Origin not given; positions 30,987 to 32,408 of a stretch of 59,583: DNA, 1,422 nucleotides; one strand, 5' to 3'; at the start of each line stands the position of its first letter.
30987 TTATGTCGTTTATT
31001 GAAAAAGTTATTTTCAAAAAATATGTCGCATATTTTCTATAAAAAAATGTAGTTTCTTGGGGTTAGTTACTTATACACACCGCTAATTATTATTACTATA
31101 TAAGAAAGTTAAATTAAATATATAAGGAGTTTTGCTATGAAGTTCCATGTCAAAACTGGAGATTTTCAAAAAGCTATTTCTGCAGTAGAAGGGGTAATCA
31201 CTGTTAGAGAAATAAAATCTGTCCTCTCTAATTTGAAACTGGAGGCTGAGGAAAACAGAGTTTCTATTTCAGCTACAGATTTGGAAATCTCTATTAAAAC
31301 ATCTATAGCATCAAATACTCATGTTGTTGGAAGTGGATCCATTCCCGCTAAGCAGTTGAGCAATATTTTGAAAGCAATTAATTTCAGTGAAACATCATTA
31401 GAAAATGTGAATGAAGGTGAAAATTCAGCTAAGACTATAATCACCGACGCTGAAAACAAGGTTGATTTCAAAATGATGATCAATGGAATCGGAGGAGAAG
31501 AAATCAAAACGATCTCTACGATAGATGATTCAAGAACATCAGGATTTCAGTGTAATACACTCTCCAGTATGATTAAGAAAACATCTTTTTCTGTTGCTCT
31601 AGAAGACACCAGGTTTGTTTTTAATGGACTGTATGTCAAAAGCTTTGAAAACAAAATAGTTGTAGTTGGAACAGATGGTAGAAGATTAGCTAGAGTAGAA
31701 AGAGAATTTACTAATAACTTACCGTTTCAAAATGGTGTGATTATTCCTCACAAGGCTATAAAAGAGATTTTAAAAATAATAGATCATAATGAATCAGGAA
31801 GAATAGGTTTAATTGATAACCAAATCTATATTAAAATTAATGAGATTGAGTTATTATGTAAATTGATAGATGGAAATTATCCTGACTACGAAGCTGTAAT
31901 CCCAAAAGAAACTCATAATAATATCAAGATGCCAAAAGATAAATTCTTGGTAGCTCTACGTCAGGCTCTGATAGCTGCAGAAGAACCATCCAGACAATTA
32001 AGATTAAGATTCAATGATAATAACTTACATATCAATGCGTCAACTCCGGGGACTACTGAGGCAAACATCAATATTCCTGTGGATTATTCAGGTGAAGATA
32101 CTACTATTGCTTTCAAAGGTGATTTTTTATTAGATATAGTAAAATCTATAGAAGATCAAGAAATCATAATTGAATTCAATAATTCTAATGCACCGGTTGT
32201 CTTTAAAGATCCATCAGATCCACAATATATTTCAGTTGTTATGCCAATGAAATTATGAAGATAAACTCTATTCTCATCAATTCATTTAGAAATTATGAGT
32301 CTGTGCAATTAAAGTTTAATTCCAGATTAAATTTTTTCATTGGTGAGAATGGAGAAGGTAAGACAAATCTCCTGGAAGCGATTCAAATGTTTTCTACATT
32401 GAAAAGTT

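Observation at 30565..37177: Replication-gene block lacks dnaA; gyrB is inverted and uncoupled from recF and gyrA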

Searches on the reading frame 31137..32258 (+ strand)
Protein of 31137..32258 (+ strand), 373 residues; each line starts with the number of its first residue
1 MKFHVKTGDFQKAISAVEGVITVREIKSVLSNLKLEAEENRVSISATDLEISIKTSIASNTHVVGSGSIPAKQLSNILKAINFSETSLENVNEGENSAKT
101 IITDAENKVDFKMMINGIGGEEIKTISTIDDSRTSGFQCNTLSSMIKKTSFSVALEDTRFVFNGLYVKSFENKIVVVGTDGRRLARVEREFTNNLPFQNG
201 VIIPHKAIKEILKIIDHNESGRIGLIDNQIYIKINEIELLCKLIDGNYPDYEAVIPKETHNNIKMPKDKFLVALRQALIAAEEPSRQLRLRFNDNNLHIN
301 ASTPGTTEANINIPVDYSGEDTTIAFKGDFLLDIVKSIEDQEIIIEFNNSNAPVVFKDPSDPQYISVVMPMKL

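Call 7: search_protein_families(library=pfam, proteins=[window:31137-32258:+])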
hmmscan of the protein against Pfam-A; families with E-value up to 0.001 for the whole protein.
window:31137-32258:+ (373 aa): 3 families
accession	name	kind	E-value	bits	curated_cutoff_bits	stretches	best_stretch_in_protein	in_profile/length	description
PF02767.21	DNA_pol3_beta_2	-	1.5e-29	103.1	27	1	140-250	5-116/116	DNA polymerase III beta subunit, central domain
PF00712.24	DNA_pol3_beta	-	6.4e-24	84.9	24.4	2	1-102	1-99/120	DNA polymerase III beta subunit, N-terminal domain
PF02768.20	DNA_pol3_beta_3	-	2.1e-23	82.9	27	1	254-371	3-120/121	DNA polymerase III beta subunit, C-terminal domain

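Call 8: search_protein_families(library=ncbifam, proteins=[window:31137-32258:+])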
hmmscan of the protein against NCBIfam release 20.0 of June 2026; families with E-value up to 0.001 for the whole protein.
window:31137-32258:+ (373 aa): 4 families
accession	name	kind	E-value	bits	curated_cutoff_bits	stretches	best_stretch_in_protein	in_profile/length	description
TIGR00663.1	dnan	equivalog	5.6e-78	262.5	137.65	1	1-373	1-367/367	DNA polymerase III subunit beta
NF004184.0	PRK05643.3-2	equivalog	1.3e-30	106.7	443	1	1-372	1-374/375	DNA polymerase III subunit beta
NF011508.0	PRK14946.1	equivalog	4.6e-10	39.2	513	1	1-363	1-356/366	DNA polymerase III subunit beta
TIGR00474.1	selA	equivalog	0.00049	19.1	267.9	1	15-105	339-429/455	L-seryl-tRNA(Sec) selenium transferase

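Call 11: find_encoding_contigs(protein=window:31137-32258:+, flank=10000, max_places=6)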
Protein window:31137-32258:+ (373 aa): 11 contigs read that carry it; 6 places shown.
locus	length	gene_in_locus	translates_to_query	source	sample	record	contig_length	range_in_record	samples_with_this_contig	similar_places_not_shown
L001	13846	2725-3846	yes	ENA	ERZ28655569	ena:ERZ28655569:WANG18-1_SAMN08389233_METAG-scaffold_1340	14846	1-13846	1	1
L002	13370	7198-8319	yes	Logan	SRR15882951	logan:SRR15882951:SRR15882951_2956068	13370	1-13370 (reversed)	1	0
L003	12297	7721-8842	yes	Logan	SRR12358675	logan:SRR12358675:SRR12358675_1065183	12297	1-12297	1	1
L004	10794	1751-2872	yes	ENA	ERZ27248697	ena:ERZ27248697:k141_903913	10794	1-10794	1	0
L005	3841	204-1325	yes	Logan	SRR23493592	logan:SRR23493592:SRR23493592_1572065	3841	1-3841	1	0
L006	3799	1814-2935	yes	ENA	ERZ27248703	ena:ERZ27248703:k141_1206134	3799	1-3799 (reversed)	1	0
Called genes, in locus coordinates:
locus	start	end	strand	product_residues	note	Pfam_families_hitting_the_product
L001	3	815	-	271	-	?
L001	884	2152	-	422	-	PF00162:PGK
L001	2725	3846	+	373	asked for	PF00712:DNA_pol3_beta, PF02767:DNA_pol3_beta_2, PF02768:DNA_pol3_beta_3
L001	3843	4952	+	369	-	PF02463:SMC_N, PF13175:AAA_15, PF13476:AAA_23 (weak)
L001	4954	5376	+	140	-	PF05258:DciA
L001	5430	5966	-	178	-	PF02075:RuvC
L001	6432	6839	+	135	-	-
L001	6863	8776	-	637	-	PF02518:HATPase_c, PF00204:DNA_gyraseB, PF01751:Toprim, PF00986:DNA_gyraseB_C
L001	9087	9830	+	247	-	PF20772:TACO1_YebC_N, PF01709:Transcrip_reg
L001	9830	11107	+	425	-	PF03447:NAD_binding_3, PF00742:Homoserine_dh, PF01842:ACT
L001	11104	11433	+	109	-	PF13298:LigD_N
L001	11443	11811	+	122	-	PF01740:STAS, PF13466:STAS_2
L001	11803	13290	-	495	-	PF13167:GTP-bdg_N, PF16360:GTP-bdg_M, PF01926:MMR_HSR1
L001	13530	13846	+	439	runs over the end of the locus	?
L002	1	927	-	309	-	?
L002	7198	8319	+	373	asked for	PF00712:DNA_pol3_beta, PF02767:DNA_pol3_beta_2, PF02768:DNA_pol3_beta_3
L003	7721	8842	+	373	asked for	PF00712:DNA_pol3_beta, PF02767:DNA_pol3_beta_2, PF02768:DNA_pol3_beta_3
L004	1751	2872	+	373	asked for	PF00712:DNA_pol3_beta, PF02767:DNA_pol3_beta_2, PF02768:DNA_pol3_beta_3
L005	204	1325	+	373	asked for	PF00712:DNA_pol3_beta, PF02767:DNA_pol3_beta_2, PF02768:DNA_pol3_beta_3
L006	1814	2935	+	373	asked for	PF00712:DNA_pol3_beta, PF02767:DNA_pol3_beta_2, PF02768:DNA_pol3_beta_3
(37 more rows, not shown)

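Call 12: find_related_loci(query=window:31137-32255:+, collection=genome_contigs, flank=10000)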
Query window:31137-32255:+ (373 aa) in genome_contigs; peptide patterns used: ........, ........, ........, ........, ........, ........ (x = any residue, [..] = any of these).
88 stretches matched a pattern, but none encodes a relative of the query by tblastn (E <= 1e-3).

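Call 13: find_homologous_proteins(query=window:31137-32255:+, max_evalue=1e-20)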
Query window:31137-32255:+ (373 aa): 561 proteins with E <= 1e-20 among 4933 candidates; the best 120 are listed.
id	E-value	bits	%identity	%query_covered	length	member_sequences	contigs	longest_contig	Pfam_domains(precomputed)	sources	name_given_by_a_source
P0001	1.0e-162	559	69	100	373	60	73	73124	PF00712.25,PF02768.21,PF02767.22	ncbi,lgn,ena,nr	ncbi:MAG: DNA polymerase III subunit beta [Leptospiraceae bacterium]|nr:DNA polymerase III subunit b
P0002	1.4e-162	559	66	100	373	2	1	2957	PF00712.25,PF02768.21,PF02767.22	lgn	-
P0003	1.3e-160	552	69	100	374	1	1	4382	PF00712.25,PF02768.21,PF02767.22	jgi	jgi:DNA polymerase III subunit beta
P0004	9.5e-160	550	68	100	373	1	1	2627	PF00712.25,PF02768.21,PF02767.22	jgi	jgi:DNA polymerase-3 subunit beta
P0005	4.7e-159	547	68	100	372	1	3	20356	PF00712.25,PF02768.21,PF02767.22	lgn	-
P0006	1.9e-158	545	66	100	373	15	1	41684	PF00712.25,PF02768.21,PF02767.22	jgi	jgi:DNA polymerase III subunit beta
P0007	1.1e-157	543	68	100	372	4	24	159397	PF00712.25,PF02768.21,PF02767.22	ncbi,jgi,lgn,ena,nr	ncbi:MAG TPA: DNA polymerase III subunit beta [Leptospiraceae bacterium]|nr:DNA polymerase III subun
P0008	2.6e-156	538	66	100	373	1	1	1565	PF00712.25,PF02768.21,PF02767.22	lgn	-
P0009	4.4e-156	538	66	100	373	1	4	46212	PF00712.25,PF02768.21,PF02767.22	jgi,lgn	jgi:DNA polymerase-3 subunit beta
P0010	6.8e-156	537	65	100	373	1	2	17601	PF00712.25,PF02768.21,PF02767.22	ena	-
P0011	1.6e-155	536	65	100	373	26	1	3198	PF00712.25,PF02768.21,PF02767.22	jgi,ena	-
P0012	2.3e-155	535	65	100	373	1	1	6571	PF00712.25,PF02768.21,PF02767.22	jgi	jgi:DNA polymerase III subunit beta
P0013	6.8e-155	534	63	100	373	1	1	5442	PF00712.25,PF02768.21,PF02767.22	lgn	-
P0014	1.3e-150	520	66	100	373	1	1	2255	PF00712.25,PF02768.21,PF02767.22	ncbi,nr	ncbi:MAG: DNA polymerase III subunit beta [Leptospiraceae bacterium]|nr:DNA polymerase III subunit b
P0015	1.2e-145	503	61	100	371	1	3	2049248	PF00712.25,PF02768.21,PF02767.22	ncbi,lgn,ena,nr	ncbi:MAG: DNA polymerase III subunit beta [Leptospiraceae bacterium]|nr:DNA polymerase III subunit b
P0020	1.4e-139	483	60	100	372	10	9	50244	PF00712.25,PF02768.21,PF02767.22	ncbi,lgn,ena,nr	ncbi:MAG TPA: DNA polymerase III subunit beta [Leptospiraceae bacterium]|nr:DNA polymerase III subun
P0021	2.3e-139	483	60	100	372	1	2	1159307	PF00712.25,PF02768.21,PF02767.22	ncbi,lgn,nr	ncbi:MAG: DNA polymerase III subunit beta [Leptospiraceae bacterium]|nr:DNA polymerase III subunit b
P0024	1.6e-134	467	59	100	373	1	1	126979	PF00712.25,PF02768.21,PF02767.22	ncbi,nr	ncbi:MAG: DNA polymerase III subunit beta [Leptospiraceae bacterium]|nr:DNA polymerase III subunit b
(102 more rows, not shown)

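Call 14: find_encoding_contigs(protein=P0001, flank=10000, max_places=2)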
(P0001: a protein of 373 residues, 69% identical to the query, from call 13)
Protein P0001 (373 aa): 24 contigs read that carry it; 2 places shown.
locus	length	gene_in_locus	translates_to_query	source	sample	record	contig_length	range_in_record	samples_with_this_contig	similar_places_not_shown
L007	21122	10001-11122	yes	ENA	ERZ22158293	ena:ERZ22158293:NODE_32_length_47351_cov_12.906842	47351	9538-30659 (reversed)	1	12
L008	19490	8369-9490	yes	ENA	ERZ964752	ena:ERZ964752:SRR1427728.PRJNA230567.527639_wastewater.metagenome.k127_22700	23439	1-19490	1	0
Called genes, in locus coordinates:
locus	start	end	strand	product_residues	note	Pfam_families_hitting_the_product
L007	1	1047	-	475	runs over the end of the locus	PF08323:Glyco_transf_5, PF13439:Glyco_transf_4 (weak), PF00534:Glycos_transf_1, PF13692:Glyco_trans_1_4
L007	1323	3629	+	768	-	-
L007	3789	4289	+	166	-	PF07600:DUF1564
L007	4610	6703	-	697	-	PF00535:Glycos_transf_2, PF13632:Glyco_trans_2_3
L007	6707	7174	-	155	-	-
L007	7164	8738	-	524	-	PF04349:MdoG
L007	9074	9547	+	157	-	PF00691:OmpA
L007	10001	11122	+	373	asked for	PF00712:DNA_pol3_beta, PF02767:DNA_pol3_beta_2, PF02768:DNA_pol3_beta_3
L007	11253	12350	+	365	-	PF02463:SMC_N, PF13175:AAA_15, PF13476:AAA_23, PF13304:AAA_21 (weak)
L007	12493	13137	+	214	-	PF01551:Peptidase_M23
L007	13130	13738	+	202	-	-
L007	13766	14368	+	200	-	-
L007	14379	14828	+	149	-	PF05258:DciA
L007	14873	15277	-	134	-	PF01850:PIN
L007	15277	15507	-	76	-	PF04014:MazE_antitoxin (weak)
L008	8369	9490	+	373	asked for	PF00712:DNA_pol3_beta, PF02767:DNA_pol3_beta_2, PF02768:DNA_pol3_beta_3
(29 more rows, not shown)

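Call 15: find_encoding_contigs(protein=P0007, flank=10000, max_places=2)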
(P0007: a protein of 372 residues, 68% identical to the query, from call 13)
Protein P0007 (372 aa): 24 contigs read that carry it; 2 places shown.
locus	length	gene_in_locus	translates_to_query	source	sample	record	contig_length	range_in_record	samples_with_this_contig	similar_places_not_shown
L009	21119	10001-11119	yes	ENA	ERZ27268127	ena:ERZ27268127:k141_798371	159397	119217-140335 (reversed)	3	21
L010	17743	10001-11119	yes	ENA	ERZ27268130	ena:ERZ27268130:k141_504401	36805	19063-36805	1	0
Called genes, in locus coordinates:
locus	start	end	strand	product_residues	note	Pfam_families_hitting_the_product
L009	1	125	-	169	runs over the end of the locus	-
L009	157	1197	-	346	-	PF10023:Aminopep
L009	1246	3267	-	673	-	PF23198:PDE8A_N (faint), PF00072:Response_reg, PF00211:Guanylate_cyc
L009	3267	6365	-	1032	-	PF01627:Hpt, PF02895:H-kinase_dim (faint), PF02518:HATPase_c, PF01584:CheW, PF00072:Response_reg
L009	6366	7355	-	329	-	PF01584:CheW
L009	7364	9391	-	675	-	PF00015:MCPsignal, PF02743:dCache_1, PF22673:MCP-like_PDC_1 (weak), PF00015:MCPsignal, PF02743:dCache_1, PF22673:MCP-like_PDC_1 (weak)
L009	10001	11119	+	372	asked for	PF00712:DNA_pol3_beta, PF02767:DNA_pol3_beta_2, PF02768:DNA_pol3_beta_3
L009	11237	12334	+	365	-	PF02463:SMC_N, PF13175:AAA_15, PF13476:AAA_23, PF13304:AAA_21 (weak)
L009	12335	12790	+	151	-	PF05258:DciA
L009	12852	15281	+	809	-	PF02743:dCache_1, PF22673:MCP-like_PDC_1, PF00512:HisKA, PF02518:HATPase_c, PF00072:Response_reg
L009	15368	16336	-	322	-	PF01380:SIS, PF00571:CBS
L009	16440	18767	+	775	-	PF05262:Borrelia_P83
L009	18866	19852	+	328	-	PF01551:Peptidase_M23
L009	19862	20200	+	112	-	PF04519:Bactofilin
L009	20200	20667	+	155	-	PF03885:DUF327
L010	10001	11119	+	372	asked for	PF00712:DNA_pol3_beta, PF02767:DNA_pol3_beta_2, PF02768:DNA_pol3_beta_3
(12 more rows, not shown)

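Call 16: find_encoding_contigs(protein=P0015, flank=10000, max_places=2)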
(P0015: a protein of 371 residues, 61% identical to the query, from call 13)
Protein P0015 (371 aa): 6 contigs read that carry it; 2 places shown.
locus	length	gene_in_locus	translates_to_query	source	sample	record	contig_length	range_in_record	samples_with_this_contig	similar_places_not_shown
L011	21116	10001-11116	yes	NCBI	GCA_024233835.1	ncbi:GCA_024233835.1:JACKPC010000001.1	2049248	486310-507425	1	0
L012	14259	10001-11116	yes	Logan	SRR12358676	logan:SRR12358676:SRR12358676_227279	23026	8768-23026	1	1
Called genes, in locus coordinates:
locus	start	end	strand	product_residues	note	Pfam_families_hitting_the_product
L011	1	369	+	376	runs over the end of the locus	PF00534:Glycos_transf_1, PF13692:Glyco_trans_1_4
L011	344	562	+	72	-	PF06289:FlbD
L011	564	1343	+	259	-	PF20560:MotA_N (weak), PF01618:MotA_ExbB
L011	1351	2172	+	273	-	PF13677:MotB_plug, PF00691:OmpA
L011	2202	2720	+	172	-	PF03748:FliL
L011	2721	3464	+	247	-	PF02348:CTP_transf_3, PF12804:NTP_transf_3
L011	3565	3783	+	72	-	-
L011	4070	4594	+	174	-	-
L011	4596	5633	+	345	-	-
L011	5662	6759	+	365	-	-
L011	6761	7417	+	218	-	PF26621:DUF8198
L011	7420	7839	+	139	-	-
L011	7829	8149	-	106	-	-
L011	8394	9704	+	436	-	PF11638:DnaA_N (weak), PF00308:Bac_DnaA, PF01695:IstB_IS21 (weak), PF08299:Bac_DnaA_C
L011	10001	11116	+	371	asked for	PF00712:DNA_pol3_beta, PF02767:DNA_pol3_beta_2, PF02768:DNA_pol3_beta_3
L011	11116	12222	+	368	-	PF02463:SMC_N, PF13175:AAA_15, PF13476:AAA_23, PF13304:AAA_21 (faint)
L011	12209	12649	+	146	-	PF05258:DciA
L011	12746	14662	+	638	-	PF02518:HATPase_c, PF00204:DNA_gyraseB, PF01751:Toprim, PF00986:DNA_gyraseB_C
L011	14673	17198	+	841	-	PF00521:DNA_topoisoIV, PF03989:DNA_gyraseA_C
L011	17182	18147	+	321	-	PF01207:Dus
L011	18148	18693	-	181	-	-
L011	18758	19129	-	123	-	PF00072:Response_reg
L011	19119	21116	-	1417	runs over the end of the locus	PF01339:CheB_methylest, PF03705:CheR_N, PF01739:CheR, PF13426:PAS_9, PF08447:PAS_3, PF00989:PAS, PF13426:PAS_9, PF07568:HisKA_2, +7 more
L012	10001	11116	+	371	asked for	PF00712:DNA_pol3_beta, PF02767:DNA_pol3_beta_2, PF02768:DNA_pol3_beta_3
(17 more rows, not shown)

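Call 19: find_related_loci(query=A1, collection=genome_contigs, flank=10000)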
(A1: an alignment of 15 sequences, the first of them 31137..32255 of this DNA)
Query A1 (373 aa) in genome_contigs; peptide patterns used: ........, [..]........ (x = any residue, [..] = any of these).
439 stretches matched a pattern; 400 encode a relative of the query (tblastn E <= 1e-3); the best 80 are kept; 80 distinct loci.
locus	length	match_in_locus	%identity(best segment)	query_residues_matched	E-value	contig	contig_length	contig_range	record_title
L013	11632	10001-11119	69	1-373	4e-174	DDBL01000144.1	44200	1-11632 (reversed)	MAG TPA_asm: Leptospiraceae bacterium UBA2033 UBA2033_contig_3270, whole genome shotgun sequence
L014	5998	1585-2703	69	1-373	2e-175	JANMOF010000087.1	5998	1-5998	MAG: Leptospiraceae bacterium isolate OTE_58_metabat_203 OTE_58_k141_6419025, whole genome shotgun sequence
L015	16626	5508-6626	69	1-373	1e-172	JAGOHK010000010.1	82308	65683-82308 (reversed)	MAG: Leptospiraceae bacterium isolate Go_SlAct_bin_98 Go_SlAct_761_length_82308_cov_12.560397, whole genome shotgun sequ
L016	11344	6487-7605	65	1-373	4e-169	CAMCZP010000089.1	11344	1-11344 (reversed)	MAG: Leptospira interrogans serovar Manilae isolate MsH-30apr19-140 genome assembly, contig: MsH-30apr19-C12085, whole g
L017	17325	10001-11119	65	1-373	5e-169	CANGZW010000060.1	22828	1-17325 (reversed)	MAG: Leptospiraceae bacterium isolate RE-18aug17-155 genome assembly, contig: RE-18aug17-C2959, whole genome shotgun seq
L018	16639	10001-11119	65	1-373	2e-168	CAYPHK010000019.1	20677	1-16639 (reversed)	MAG TPA_asm: uncultured Leptospira sp. isolate SRP278252_co3_597 genome assembly, contig: NODE_4467_length_20677_cov_4.8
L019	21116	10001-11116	68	1-373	3e-168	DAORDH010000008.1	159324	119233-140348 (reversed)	MAG TPA_asm: Leptospiraceae bacterium isolate AMR_MDS_0885 NODE_36_length_159324_cov_14.345824, whole genome shotgun seq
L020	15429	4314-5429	60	1-373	7e-150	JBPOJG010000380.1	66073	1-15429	MAG: Spirochaetota bacterium isolate MAG_1308 c_000000612850, whole genome shotgun sequence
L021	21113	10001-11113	60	1-373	2e-149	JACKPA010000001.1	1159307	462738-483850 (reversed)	MAG: Leptospiraceae bacterium isolate HK-STAS-SPIR-3 HK-STAS-SPIR-3_1, whole genome shotgun sequence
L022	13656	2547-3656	60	1-371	4e-149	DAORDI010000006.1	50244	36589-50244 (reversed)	MAG TPA_asm: Leptospiraceae bacterium isolate AMR_MDS_0884 NODE_302_length_50244_cov_6.316882, whole genome shotgun sequ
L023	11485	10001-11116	59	1-373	3e-149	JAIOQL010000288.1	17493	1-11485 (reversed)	MAG: Leptospira sp. isolate LakeFargette_0920_ALND_MAG_40_6 LacPavin_0920_ALND_scaffold_439443, whole genome shotgun seq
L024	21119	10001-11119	59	1-373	3e-144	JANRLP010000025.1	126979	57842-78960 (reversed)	MAG: Leptospiraceae bacterium isolate bins.194 k141_3332596, whole genome shotgun sequence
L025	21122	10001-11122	57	1-373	9e-142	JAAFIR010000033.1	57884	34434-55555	MAG: Leptospirales bacterium isolate bin32.maxbin.ball.103 WN_Leptospirales_scaffold_6, whole genome shotgun sequence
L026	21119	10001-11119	56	1-373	2e-134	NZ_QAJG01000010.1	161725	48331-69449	Leptospira borgpetersenii serovar Javanica strain DSM 21538 Ga0180982_110, whole genome shotgun sequence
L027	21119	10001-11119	55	1-373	2e-133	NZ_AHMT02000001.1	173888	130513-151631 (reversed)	Leptospira alexanderi serovar Manhao 3 str. L 60 ctg1134731470684, whole genome shotgun sequence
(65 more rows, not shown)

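Call 21: find_homologous_proteins(query=L011:8394-9701:+, max_evalue=1e-40)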
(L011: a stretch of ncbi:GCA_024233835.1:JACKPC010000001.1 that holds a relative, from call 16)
Query L011:8394-9701:+ (436 aa): 361 proteins with E <= 1e-40 among 7664 candidates; the best 120 are listed.
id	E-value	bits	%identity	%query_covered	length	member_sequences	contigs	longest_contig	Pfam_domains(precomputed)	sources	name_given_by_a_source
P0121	2.5e-159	549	100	57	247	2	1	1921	PF11638.14,PF01695.24,PF00308.25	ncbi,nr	ncbi:MAG: ATP-binding protein, partial [Leptospiraceae bacterium]|nr:ATP-binding protein [Leptospira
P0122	8.4e-147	508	53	99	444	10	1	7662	PF11638.14,PF00308.25,PF03969.23,PF08299.18,PF00004.36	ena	-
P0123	1.6e-146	507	53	99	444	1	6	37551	PF13173.13,PF11638.14,PF00308.25,PF08299.18,PF00004.36,PF11490.14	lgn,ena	-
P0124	1.8e-144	500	54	97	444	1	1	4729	PF13173.13,PF11638.14,PF00308.25,PF08299.18,PF00004.36,PF11490.14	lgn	-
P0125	4.3e-144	499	54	97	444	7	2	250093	PF13173.13,PF11638.14,PF00308.25,PF08299.18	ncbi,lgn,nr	ncbi:MAG: chromosomal replication initiator protein DnaA [Leptospiraceae bacterium]|nr:chromosomal r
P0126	1.8e-143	497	52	99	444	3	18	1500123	PF13173.13,PF11638.14,PF00308.25,PF08299.18,PF00004.36,PF11490.14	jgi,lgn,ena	jgi:chromosomal replication initiator protein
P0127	1.1e-142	494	53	97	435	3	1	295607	PF11638.14,PF00308.25,PF03969.23,PF08299.18,PF00004.36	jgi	-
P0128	1.2e-141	491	53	98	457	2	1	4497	PF11638.14,PF00308.25,PF08299.18,PF00004.36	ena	-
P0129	5.5e-140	485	52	97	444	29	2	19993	PF13173.13,PF11638.14,PF00308.25,PF03969.23,PF08299.18,PF00004.36,PF11490.14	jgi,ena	-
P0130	1.2e-139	484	52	97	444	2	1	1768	PF11638.14,PF01695.24,PF00308.25,PF03969.23,PF08299.18,PF00004.36,PF13401.13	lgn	-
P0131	1.9e-137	477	51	99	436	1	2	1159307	PF11638.14,PF00308.25,PF03969.23,PF08299.18,PF11490.14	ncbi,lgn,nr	ncbi:MAG: chromosomal replication initiator protein DnaA [Leptospiraceae bacterium]|nr:chromosomal r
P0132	1.0e-135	471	53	97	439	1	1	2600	PF11638.14,PF01695.24,PF00308.25,PF08299.18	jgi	jgi:chromosomal replication initiator protein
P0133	1.8e-135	470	50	99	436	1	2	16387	PF11638.14,PF00308.25,PF03969.23,PF08299.18,PF00004.36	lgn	-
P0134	5.1e-134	466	52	97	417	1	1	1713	PF13173.13,PF11638.14,PF00308.25,PF03969.23,PF08299.18,PF00004.36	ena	-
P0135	1.3e-131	458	49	98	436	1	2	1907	PF11638.14,PF00308.25,PF03969.23,PF08299.18,PF00004.36,PF11490.14,PF01637.25,PF27394.1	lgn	-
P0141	1.8e-123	431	48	98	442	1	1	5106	PF13173.13,PF11638.14,PF01695.24,PF00308.25,PF03969.23,PF08299.18,PF00004.36,PF11490.14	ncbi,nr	ncbi:MAG: chromosomal replication initiator protein DnaA, partial [Leptospiraceae bacterium]|nr:chro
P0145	2.6e-120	421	45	98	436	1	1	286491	PF11638.14,PF01695.24,PF00308.25,PF03969.23,PF08299.18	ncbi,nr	ncbi:MAG: DnaA/Hda family protein [Leptospiraceae bacterium]|nr:DnaA/Hda family protein [Leptospirac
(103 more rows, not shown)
